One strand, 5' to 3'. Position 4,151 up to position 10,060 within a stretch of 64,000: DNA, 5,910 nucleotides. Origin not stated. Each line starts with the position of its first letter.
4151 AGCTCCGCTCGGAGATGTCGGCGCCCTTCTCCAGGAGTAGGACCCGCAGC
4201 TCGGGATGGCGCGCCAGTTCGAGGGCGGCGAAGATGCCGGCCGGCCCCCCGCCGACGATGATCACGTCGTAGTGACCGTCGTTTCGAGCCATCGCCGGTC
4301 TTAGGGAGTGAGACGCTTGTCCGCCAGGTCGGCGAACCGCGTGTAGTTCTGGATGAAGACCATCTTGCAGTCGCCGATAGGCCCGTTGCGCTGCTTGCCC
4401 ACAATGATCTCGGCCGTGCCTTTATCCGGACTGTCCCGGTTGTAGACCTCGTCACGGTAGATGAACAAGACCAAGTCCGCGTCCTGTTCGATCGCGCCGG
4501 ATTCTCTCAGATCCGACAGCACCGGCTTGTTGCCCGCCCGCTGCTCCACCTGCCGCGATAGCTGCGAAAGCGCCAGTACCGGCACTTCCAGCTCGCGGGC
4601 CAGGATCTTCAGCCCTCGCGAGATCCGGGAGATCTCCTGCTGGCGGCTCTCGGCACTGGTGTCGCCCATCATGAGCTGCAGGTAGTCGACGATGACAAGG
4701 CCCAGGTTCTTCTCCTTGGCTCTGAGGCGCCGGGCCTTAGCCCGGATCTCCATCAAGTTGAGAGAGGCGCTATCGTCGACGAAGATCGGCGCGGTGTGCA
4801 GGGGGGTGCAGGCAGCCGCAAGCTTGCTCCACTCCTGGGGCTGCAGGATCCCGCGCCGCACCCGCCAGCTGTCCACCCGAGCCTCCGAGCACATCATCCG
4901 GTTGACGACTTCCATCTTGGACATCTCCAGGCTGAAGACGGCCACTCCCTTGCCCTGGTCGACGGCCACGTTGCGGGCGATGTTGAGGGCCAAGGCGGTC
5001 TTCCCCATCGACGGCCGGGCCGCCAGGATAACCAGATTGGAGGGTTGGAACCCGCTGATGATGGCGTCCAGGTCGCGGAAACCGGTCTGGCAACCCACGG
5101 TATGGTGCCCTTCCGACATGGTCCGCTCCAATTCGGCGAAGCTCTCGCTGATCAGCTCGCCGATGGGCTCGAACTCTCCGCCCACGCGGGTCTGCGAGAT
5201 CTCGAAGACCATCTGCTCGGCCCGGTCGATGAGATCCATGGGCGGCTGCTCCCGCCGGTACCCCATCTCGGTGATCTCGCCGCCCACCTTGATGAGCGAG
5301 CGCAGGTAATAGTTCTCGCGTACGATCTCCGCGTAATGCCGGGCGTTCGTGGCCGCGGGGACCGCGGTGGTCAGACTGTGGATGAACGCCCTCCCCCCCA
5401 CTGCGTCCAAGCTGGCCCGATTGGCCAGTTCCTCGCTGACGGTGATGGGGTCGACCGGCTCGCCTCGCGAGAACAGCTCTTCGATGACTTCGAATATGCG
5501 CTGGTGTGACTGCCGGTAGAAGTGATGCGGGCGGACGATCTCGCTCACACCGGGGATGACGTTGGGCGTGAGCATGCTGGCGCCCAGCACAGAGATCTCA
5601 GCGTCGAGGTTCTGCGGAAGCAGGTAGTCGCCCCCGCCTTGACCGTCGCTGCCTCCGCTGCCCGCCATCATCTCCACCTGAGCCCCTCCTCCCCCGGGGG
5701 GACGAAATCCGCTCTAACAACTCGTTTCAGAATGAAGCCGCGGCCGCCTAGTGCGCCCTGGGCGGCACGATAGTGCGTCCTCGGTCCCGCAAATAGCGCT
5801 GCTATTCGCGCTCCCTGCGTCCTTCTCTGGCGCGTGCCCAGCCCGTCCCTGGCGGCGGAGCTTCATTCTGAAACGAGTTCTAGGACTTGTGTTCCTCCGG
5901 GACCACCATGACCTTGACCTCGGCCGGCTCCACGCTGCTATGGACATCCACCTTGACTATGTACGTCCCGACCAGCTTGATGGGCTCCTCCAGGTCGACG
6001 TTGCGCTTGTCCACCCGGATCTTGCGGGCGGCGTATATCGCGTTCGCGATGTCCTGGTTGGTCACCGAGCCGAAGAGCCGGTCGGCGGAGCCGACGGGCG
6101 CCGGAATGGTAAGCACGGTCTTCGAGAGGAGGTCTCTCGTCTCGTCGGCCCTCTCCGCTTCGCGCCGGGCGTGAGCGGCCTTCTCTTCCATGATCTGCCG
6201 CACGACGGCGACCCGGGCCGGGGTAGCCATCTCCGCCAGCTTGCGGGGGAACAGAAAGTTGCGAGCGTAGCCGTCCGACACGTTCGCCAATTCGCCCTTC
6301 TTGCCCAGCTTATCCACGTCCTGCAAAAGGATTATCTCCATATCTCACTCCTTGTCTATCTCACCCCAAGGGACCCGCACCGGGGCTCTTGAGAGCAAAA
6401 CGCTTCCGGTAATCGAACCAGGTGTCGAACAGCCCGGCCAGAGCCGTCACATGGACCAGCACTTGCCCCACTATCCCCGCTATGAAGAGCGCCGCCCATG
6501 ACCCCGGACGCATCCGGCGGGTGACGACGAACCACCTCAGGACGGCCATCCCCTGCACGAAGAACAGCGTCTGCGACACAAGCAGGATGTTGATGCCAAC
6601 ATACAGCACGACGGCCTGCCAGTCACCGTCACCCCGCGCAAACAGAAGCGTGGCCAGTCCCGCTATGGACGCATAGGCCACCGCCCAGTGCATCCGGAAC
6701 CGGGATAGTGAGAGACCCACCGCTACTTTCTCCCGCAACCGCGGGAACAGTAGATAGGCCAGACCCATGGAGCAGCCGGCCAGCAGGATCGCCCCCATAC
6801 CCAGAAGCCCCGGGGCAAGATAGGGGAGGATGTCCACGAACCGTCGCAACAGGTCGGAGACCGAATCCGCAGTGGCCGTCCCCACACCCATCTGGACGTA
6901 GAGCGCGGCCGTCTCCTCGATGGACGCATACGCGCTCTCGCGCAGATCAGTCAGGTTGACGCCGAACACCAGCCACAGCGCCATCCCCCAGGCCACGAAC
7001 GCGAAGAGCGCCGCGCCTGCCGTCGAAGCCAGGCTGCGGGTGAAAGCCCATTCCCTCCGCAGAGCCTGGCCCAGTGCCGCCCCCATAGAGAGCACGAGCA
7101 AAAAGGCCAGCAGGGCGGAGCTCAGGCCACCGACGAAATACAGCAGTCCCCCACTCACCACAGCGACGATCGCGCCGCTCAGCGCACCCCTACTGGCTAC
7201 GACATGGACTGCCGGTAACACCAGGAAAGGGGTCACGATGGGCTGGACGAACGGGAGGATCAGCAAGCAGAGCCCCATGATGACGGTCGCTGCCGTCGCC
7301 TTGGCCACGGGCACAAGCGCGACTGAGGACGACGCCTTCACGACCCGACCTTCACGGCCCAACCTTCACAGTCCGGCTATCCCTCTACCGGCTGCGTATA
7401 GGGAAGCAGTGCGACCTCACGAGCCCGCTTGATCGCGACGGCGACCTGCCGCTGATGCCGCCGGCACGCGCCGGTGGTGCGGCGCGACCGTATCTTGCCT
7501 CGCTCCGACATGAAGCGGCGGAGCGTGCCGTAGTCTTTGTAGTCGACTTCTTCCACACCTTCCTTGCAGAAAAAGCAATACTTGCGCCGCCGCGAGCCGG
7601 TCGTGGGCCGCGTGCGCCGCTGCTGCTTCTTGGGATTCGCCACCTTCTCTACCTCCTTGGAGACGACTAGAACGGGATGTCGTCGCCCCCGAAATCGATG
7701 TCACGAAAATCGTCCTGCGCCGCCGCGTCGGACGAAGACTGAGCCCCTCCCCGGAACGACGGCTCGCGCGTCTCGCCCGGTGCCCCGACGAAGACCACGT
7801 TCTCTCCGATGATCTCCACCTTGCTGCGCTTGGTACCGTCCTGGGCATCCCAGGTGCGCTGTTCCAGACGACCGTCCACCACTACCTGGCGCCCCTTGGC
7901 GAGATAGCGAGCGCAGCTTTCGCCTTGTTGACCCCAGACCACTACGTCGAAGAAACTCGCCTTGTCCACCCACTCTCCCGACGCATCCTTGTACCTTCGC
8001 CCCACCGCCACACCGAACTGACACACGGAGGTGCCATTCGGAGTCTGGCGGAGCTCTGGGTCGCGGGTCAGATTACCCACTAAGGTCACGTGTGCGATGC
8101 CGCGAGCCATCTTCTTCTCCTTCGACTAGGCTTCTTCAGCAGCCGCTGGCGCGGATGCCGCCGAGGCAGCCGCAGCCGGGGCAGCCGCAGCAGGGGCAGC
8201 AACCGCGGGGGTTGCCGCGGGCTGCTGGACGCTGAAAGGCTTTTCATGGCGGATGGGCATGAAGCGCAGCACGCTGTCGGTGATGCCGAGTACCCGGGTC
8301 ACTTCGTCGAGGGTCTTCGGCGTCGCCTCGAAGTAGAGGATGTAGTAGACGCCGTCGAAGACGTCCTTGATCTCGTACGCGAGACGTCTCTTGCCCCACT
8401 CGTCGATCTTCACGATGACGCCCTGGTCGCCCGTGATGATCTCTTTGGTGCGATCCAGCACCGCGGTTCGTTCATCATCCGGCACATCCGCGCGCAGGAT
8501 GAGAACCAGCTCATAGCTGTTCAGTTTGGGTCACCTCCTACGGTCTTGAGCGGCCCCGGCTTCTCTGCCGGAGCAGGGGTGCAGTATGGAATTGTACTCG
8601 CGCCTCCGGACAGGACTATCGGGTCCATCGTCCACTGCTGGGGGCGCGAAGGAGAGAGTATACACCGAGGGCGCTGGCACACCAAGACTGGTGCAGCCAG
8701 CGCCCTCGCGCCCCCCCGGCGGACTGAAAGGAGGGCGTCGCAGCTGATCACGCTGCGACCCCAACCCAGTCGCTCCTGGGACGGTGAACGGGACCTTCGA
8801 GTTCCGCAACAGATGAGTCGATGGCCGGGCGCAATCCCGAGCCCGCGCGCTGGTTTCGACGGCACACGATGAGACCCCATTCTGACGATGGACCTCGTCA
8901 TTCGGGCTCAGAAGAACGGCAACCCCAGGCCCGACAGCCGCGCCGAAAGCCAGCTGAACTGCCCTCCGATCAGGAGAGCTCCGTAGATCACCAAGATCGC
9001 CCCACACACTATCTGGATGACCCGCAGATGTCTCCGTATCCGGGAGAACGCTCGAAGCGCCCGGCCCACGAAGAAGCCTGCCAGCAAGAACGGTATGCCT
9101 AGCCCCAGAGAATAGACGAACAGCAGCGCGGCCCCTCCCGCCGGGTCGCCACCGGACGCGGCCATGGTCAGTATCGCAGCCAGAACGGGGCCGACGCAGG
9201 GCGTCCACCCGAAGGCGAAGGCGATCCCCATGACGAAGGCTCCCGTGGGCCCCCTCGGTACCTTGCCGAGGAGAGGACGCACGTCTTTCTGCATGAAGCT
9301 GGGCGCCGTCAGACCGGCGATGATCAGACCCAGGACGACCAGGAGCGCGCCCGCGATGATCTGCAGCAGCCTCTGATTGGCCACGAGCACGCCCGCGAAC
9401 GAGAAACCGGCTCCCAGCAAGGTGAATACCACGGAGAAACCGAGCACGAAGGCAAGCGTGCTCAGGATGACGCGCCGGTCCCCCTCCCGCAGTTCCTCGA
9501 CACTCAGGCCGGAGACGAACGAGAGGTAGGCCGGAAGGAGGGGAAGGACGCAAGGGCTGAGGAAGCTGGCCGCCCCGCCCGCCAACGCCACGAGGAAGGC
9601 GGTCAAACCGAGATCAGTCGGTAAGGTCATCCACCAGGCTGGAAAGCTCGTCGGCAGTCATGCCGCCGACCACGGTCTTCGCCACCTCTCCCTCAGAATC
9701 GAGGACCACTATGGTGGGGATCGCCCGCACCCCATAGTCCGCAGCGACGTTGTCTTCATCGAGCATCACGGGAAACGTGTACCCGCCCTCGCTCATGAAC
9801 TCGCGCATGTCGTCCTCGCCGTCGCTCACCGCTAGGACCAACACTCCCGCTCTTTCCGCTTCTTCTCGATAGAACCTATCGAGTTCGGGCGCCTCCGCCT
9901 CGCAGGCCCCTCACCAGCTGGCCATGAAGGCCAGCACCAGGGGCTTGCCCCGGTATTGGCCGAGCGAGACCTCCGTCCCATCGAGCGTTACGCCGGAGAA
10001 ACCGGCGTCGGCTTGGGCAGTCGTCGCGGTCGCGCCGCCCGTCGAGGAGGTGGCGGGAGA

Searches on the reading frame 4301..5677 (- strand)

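Call 70: search_protein_families(library=pfam, proteins=[window:4301-5677:-], max_evalue=0.000001)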
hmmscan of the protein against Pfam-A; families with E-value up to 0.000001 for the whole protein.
window:4301-5677:- (458 aa): 3 families
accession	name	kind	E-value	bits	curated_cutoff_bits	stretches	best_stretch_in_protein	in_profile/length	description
PF03796.21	DnaB_C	-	1.8e-108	362.2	27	1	195-450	1-255/255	DnaB-like helicase C terminal domain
PF00772.26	DnaB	-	1.4e-31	109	23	1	20-121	2-103/103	DnaB-like helicase N terminal domain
PF13481.12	AAA_25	-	1.4e-11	44.8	27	1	200-373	19-190/195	AAA domain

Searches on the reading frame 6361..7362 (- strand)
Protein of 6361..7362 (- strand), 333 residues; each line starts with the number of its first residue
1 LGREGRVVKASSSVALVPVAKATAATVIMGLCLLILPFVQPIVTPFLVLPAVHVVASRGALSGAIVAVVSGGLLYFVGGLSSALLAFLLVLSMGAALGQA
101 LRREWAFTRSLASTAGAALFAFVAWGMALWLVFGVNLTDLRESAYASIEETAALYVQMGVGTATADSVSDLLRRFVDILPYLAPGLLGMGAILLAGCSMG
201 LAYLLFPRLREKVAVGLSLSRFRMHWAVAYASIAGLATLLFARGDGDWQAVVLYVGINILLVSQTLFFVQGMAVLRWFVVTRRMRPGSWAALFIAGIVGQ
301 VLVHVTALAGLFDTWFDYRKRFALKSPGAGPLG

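Call 24: search_protein_families(library=pfam, proteins=[window:6361-7362:-], max_evalue=0.00001)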
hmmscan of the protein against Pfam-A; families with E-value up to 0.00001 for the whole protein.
window:6361-7362:- (333 aa): 1 family
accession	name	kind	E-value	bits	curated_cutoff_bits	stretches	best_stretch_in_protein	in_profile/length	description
PF09991.14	DUF2232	-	1.5e-35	123.2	27.8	1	25-314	2-290/290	Predicted membrane protein (DUF2232)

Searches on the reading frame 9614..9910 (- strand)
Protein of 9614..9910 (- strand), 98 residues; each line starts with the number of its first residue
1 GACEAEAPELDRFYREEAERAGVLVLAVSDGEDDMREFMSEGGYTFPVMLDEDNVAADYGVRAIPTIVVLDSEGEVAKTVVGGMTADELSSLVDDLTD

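Call 71: search_protein_families(library=ncbifam, proteins=[window:9614-9910:-], max_evalue=1)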
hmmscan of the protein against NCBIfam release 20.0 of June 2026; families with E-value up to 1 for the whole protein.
window:9614-9910:- (98 aa): 14 families
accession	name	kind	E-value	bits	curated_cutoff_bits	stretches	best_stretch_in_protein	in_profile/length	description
NF002854.0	PRK03147.1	subfamily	6.4e-15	55.5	170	1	2-96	76-172/176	thiol-disulfide oxidoreductase ResA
NF041202.1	StoA_CxxC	exception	1.2e-12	48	210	1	2-91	66-159/163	endospore biogenesis thiol-disulfide oxidoreductase StoA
TIGR01068.1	thioredoxin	equivalog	3.4e-07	30.3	96.8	1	51-95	56-99/101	thioredoxin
NF006898.0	PRK09381.1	equivalog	8.4e-05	22.9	138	1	54-94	66-105/109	thioredoxin TrxA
TIGR00385.1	dsbE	subfamily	0.00041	20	123.15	1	2-88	77-162/173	DsbE family thiol:disulfide interchange protein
TIGR02740.1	TraF-like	hypoth_equivalog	0.0032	16.8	232.25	1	2-90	183-262/276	TraF-like protein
TIGR00411.1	redox_disulf_1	equivalog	0.014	15.5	92.75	1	52-95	41-80/82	MJ0307 family thioredoxin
NF008229.0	PRK10996.1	equivalog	0.016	14.9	125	1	52-94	95-136/141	thioredoxin TrxC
NF041054.1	WAxxUGC_long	equivalog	0.017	14.4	300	1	3-78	118-196/354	ResA-like WAxxUGC motif-containing protein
TIGR02187.2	PDO_seleno_TRX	equivalog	0.021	14.2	185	1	51-97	59-106/209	protein disulfide oxidoreductase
NF010625.0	PRK14018.1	equivalog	0.03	12.8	522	1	45-95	120-171/521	bifunctional peptide-methionine (S)-S-oxide reductase MsrA/peptide-methionine (R)-S-oxide reductase MsrB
TIGR01126.1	pdi_dom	equivalog_domain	0.055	13.8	107.2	1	52-95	60-103/105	protein disulfide-isomerase domain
NF038096.1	thylak_slr1796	equivalog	0.061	12.9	140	1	57-97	93-133/157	thylakoid membrane photosystem I accumulation factor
TIGR02661.1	MauD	equivalog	0.095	12.2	188.6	1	22-93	104-175/189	methylamine dehydrogenase accessory protein MauD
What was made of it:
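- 9614..10111 (-): ResA/TlpA-like lipoprotein gene with its own in-frame TGA (9913-9911) in the motif W-U-G-A-C. This is context that argues the organism decodes Sec. Its C-terminal part hits the ResA model at 6e-15 (call 71).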
